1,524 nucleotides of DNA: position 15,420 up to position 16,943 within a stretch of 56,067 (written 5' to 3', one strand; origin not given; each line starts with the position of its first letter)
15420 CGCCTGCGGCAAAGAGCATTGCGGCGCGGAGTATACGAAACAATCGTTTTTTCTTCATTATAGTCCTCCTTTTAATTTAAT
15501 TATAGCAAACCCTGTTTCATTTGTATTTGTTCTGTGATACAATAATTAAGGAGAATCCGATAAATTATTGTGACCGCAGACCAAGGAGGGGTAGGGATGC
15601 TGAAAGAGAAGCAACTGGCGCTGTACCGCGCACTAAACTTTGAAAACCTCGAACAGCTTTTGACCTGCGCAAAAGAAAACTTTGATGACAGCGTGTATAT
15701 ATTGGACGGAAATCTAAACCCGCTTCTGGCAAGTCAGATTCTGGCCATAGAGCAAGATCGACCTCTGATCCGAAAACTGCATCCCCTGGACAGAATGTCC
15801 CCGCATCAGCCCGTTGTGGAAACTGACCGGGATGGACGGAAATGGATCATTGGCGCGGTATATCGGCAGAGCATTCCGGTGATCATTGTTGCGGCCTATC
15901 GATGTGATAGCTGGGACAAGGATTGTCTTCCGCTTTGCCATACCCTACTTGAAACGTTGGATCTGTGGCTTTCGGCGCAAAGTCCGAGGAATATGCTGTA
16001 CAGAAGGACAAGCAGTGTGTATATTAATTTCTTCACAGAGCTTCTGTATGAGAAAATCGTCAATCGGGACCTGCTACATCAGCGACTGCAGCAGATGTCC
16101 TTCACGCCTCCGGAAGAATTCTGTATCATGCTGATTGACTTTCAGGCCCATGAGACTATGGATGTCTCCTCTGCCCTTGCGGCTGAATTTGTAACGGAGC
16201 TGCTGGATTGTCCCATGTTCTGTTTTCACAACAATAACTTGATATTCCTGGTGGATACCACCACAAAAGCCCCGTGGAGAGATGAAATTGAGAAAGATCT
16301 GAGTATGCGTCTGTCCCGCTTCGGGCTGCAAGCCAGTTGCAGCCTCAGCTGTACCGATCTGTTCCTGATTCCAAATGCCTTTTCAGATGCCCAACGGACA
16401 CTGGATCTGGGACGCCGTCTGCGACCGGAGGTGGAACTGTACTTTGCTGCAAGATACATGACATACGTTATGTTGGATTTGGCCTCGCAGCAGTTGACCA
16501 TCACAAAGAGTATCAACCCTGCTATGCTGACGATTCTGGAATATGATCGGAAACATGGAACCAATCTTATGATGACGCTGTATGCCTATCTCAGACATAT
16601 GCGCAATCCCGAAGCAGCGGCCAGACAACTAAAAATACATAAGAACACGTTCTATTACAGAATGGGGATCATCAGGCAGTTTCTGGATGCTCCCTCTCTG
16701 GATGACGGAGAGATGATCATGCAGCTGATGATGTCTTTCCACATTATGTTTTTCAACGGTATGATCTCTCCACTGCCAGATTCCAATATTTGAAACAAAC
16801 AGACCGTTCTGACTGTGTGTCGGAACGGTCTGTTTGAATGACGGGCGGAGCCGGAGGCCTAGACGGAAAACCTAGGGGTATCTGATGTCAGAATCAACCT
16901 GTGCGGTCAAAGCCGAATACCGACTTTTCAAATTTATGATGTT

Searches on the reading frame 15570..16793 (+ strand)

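Call 25: search_protein_families(library=pfam, proteins=[window:15570-16793:+], max_evalue=0.0001)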
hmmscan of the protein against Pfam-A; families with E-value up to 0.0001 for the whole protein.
window:15570-16793:+ (407 aa): 2 families
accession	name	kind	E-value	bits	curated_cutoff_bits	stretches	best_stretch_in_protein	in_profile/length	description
PF13556.12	HTH_30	-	1.2e-13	51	27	1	333-392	1-59/59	PucR C-terminal helix-turn-helix domain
PF17853.6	GGDEF_2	-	2.7e-05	24.8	24.5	1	168-280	7-116/116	GGDEF-like domain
